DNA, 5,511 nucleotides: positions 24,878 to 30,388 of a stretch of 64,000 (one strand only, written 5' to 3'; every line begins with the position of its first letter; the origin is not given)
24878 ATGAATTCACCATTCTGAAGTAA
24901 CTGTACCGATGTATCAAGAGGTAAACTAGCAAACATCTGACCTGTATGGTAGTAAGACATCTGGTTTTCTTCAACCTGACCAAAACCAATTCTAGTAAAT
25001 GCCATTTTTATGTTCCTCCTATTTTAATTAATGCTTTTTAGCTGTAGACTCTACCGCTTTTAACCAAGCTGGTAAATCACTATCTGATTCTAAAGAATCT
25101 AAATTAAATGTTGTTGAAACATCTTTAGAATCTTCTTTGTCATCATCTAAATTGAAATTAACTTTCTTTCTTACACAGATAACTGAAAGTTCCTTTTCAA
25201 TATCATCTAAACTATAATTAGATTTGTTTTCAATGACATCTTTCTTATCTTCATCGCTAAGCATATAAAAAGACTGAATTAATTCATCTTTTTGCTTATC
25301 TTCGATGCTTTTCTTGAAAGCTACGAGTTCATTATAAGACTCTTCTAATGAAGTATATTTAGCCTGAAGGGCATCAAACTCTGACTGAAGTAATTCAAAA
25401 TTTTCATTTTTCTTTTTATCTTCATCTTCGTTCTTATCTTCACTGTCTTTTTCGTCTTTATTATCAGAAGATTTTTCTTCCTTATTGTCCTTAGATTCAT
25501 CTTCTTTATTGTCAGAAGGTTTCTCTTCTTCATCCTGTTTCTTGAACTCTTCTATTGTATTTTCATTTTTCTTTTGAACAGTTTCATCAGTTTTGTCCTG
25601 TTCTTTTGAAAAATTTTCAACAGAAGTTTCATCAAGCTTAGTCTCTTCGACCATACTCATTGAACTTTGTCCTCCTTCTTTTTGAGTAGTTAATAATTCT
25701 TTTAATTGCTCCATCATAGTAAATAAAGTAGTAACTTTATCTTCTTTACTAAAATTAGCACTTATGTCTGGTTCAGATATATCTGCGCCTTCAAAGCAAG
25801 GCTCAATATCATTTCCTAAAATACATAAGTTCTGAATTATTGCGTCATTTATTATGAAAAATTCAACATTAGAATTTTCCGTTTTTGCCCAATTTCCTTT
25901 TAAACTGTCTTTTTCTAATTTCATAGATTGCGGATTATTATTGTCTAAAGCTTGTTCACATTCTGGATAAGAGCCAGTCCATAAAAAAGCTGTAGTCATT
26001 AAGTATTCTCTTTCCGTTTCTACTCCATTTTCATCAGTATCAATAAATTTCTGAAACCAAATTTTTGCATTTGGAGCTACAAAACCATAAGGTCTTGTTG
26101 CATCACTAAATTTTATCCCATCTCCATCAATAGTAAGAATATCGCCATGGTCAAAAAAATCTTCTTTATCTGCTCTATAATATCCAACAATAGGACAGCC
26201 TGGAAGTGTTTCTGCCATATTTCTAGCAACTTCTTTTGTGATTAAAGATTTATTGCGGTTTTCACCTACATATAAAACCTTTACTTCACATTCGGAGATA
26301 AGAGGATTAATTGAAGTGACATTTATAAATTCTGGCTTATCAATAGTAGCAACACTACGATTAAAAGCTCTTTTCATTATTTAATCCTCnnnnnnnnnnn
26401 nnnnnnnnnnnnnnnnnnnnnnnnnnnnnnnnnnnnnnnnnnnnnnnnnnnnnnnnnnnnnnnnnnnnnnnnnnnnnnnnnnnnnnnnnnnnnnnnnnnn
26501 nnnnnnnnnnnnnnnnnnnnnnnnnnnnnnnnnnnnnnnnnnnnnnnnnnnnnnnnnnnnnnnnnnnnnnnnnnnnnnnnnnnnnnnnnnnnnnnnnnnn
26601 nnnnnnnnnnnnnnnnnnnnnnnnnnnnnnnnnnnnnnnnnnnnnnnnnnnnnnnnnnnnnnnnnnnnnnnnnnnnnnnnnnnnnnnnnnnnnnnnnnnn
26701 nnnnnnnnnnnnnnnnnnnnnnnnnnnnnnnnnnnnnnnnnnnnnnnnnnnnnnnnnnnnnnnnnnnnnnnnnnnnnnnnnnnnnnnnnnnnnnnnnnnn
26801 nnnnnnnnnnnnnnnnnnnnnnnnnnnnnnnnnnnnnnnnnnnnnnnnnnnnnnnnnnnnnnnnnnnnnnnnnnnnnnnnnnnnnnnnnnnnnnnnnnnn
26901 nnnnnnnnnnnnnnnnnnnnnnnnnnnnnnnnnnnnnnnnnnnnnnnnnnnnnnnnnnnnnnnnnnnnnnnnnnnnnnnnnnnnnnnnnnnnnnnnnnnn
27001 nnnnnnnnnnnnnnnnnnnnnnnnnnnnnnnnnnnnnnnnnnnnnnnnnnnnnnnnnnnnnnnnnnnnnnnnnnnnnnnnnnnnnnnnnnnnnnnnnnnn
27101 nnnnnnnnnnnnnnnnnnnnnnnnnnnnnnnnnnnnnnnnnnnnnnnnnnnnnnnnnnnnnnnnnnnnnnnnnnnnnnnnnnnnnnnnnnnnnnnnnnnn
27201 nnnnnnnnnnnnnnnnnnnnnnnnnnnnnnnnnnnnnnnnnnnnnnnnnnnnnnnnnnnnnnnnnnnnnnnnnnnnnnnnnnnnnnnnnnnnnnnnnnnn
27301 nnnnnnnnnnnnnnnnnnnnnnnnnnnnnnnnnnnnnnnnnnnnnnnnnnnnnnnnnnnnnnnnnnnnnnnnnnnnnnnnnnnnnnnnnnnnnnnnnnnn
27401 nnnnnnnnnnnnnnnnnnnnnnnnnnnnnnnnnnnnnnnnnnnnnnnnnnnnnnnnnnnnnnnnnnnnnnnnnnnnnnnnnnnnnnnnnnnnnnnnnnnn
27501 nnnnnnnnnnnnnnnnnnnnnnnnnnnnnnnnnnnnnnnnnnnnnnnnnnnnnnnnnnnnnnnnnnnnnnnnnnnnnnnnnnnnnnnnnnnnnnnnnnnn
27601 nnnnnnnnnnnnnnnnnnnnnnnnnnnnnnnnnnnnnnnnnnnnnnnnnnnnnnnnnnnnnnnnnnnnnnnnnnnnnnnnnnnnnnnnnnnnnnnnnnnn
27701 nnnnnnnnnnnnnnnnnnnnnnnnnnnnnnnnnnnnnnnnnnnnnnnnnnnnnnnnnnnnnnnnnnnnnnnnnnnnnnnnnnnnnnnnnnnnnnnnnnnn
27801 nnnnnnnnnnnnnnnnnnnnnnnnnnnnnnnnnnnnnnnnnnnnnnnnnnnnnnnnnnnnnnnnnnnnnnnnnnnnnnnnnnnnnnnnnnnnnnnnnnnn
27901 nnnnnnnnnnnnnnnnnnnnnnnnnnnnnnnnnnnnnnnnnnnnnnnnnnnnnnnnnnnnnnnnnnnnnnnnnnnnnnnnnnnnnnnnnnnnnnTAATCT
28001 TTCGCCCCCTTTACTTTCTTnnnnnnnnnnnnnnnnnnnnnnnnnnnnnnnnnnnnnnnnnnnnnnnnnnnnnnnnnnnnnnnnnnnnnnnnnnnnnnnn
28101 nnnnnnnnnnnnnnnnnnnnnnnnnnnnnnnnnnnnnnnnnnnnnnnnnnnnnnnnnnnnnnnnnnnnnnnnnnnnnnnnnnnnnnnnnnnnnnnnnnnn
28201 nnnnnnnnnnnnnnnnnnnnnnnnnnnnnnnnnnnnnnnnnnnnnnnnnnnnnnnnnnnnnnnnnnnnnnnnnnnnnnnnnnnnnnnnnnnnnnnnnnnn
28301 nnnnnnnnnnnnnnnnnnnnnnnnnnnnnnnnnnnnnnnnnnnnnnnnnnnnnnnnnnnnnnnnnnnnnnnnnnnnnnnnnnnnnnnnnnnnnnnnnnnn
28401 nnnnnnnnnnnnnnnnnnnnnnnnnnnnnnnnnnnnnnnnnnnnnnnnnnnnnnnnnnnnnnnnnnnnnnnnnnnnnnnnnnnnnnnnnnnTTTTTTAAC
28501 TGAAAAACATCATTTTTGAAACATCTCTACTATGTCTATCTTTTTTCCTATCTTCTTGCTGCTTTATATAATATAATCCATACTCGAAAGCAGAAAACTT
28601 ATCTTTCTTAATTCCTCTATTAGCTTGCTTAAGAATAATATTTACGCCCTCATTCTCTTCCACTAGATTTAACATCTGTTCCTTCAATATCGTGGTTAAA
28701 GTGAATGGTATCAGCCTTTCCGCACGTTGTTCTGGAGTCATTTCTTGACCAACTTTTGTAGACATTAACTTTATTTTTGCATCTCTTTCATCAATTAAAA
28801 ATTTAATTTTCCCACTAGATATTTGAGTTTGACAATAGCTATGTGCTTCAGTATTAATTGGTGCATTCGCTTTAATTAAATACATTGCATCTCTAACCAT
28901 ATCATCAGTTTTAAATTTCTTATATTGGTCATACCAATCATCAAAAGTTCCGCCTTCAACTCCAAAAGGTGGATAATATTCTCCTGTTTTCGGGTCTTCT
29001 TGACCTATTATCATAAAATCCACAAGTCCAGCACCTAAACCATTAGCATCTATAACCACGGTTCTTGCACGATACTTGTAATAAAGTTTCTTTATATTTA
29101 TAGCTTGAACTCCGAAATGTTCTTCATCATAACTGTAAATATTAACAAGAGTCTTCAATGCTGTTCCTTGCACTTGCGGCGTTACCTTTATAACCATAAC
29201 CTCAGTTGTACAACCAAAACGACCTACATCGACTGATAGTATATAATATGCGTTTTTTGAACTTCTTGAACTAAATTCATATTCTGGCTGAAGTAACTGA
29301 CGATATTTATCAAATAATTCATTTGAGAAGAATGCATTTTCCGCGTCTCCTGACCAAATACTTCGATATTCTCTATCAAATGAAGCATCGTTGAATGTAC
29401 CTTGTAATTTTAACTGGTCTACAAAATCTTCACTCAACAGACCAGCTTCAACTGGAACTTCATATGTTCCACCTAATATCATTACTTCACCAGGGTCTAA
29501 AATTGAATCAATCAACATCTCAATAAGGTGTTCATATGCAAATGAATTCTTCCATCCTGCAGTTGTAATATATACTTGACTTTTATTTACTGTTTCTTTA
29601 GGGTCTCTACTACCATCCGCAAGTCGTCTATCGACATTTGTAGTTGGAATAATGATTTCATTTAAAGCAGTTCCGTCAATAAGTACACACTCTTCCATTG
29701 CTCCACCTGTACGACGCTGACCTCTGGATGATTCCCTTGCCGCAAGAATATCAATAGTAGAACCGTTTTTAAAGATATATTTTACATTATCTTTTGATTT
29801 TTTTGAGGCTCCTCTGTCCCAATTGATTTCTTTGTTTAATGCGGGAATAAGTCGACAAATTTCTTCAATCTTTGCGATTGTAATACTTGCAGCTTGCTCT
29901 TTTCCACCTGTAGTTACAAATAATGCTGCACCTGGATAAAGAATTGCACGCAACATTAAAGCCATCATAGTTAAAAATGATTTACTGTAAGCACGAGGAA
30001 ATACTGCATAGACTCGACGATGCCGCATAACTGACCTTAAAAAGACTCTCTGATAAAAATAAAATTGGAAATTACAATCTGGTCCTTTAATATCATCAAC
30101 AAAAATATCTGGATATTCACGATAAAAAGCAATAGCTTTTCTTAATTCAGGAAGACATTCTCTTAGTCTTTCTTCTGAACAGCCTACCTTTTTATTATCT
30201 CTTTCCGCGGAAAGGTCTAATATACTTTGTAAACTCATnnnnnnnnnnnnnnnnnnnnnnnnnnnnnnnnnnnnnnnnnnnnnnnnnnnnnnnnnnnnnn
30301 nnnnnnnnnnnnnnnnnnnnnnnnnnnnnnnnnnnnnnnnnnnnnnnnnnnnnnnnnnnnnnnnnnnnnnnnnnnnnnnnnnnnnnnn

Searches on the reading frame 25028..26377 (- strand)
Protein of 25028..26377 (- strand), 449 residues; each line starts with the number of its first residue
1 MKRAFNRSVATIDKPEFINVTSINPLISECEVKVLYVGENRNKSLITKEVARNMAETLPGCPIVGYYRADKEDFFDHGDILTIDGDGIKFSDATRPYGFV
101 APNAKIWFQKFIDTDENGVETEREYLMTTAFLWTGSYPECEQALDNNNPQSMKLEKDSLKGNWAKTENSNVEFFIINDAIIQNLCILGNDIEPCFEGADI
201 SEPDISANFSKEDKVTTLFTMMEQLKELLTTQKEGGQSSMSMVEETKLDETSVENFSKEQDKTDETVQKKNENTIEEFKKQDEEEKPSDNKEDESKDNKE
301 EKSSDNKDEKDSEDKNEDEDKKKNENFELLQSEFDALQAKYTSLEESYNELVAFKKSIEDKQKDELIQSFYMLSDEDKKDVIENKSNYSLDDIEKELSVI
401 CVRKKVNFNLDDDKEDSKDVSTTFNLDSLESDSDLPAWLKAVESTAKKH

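Call 13: search_protein_families(library=phrogs, proteins=[window:25028-26377:-], max_evalue=0.001)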
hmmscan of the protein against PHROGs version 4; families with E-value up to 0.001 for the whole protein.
window:25028-26377:- (449 aa): 1 family
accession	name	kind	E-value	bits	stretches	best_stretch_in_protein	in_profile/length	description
phrog_3313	-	unknown function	2.4e-39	136.7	1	17-429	13-460/480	-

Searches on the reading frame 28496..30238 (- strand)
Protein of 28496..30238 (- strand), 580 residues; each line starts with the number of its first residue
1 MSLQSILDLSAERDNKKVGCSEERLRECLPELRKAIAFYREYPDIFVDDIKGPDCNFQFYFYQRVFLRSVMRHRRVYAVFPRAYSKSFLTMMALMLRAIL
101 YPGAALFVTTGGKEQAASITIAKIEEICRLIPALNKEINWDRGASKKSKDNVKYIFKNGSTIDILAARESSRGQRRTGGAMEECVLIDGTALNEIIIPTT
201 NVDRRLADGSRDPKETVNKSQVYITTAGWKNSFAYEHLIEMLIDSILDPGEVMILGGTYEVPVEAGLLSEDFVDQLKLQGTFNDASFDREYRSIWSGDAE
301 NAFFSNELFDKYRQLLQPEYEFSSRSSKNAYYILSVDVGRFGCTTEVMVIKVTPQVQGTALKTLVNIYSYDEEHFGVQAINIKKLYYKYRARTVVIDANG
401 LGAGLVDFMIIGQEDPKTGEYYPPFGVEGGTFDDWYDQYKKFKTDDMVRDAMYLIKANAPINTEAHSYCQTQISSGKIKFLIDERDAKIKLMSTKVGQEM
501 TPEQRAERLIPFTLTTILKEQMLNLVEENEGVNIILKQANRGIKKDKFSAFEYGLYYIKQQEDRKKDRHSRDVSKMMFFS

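Call 13: search_protein_families(library=phrogs, proteins=[window:28496-30238:-], max_evalue=0.001)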
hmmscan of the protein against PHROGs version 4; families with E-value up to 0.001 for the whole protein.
window:28496-30238:- (580 aa): 5 families
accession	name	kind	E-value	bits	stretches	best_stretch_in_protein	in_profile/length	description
phrog_15503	-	unknown function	8.9e-61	206.4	1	8-232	20-242/245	-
phrog_24618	-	unknown function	1.5e-48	166.5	1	349-578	1-228/230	-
phrog_2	-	head and packaging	3.4e-21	76.7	1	31-447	250-550/807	terminase large subunit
phrog_26582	-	unknown function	8.5e-14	52.6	1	280-576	47-351/363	-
phrog_5909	-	head and packaging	2.2e-05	24.7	1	276-407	49-181/285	terminase large subunit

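Call 14: search_dna_similar(query=window:28496-30238:-, collection=phages, mode=protein, max_rows=15)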
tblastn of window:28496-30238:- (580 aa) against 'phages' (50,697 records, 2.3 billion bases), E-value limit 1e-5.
Records with a match: 148; places in all: 152; records where one place covers at least 80% of the query: 127.
Best place of each record, by identity: 60-80% 1; <60% 147.
By first word of the organism name: Bacillus 81; Lactococcus 22; Enterococcus 7; Clostridium 6; Clostridioides 6; Bacteriophage 5; Staphylococcus 4; Mammaliicoccus 4; Geobacillus 2; Brevibacillus 2; and 8 more.
By host as written in the record: Lactococcus lactis 17; Bacillus subtilis BEST7003 11; - 10; Bacillus anthracis Sterne 10; Bacillus cereus 10; Bacillus anthracis 7; Bacillus subtilis 7; Bacillus subtilis subsp. subtilis str. 168 5; and 41 more.
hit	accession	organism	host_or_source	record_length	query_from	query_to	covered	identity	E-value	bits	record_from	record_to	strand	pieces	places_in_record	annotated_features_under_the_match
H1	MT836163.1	Bacteriophage sp.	human fecal samples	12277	1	580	100%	72.6%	0e+0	858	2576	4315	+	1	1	record has no annotation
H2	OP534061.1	Enterococcus phage H1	Enterococcus faecium 374iF1 (22)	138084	36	580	94%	45.6%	7e-164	523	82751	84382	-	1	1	terminase large subunit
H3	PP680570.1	Enterococcus phage VRE9_4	Enterococcus faecium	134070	36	580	94%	45.6%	9e-164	523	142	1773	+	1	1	hypothetical protein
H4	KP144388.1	Geobacillus virus E3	failed fermentation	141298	34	579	94%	45.5%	5e-151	486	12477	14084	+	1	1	putative terminase large subunit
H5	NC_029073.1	Geobacillus virus E3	failed fermentation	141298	34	579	94%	45.5%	5e-151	486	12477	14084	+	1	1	putative terminase large subunit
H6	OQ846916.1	Alicyclobacillus phage KKP_3916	Alicyclobacillus acidoterrestris strain ...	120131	34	568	92%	44.9%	3e-142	461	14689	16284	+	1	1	hypothetical protein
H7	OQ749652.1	Phage Phass-1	human gut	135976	34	563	91%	45.2%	8e-143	462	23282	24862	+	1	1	hypothetical protein (x3)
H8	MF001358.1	Enterococcus phage EF1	Enterococcus faecalis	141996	8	580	93%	44.0%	2e-60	491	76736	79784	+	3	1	hypothetical protein (x2) | HNH homing endonuclease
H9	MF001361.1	Enterococcus phage EF5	Enterococcus faecalis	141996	8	580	93%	44.0%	2e-60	491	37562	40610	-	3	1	hypothetical protein (x2) | HNH homing endonuclease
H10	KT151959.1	Brevibacillus phage Sundance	Brevibacillus laterosporus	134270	34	573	93%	35.3%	7e-91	312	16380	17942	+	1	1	putative protein YonF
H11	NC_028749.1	Brevibacillus phage Sundance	Brevibacillus laterosporus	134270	34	573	93%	35.3%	7e-91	312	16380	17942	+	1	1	DNA-packaging protein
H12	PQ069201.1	Bacillus phage C30-3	Bacillus sp. C30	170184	34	580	94%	34.2%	2e-79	278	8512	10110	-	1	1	record has no annotation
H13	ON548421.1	Bacillus phage vB_BanS-Thrax5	Bacillus anthracis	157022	34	580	94%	33.8%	3e-78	275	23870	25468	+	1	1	terminase large subunit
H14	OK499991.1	Bacillus phage vB_BanS_Sophrita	Bacillus anthracis Sterne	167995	34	580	94%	33.6%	1e-77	274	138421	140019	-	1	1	DNA packaging protein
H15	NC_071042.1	Bacillus phage vB_BanS_Sophrita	Bacillus anthracis Sterne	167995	34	580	94%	33.6%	1e-77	274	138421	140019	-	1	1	DNA packaging protein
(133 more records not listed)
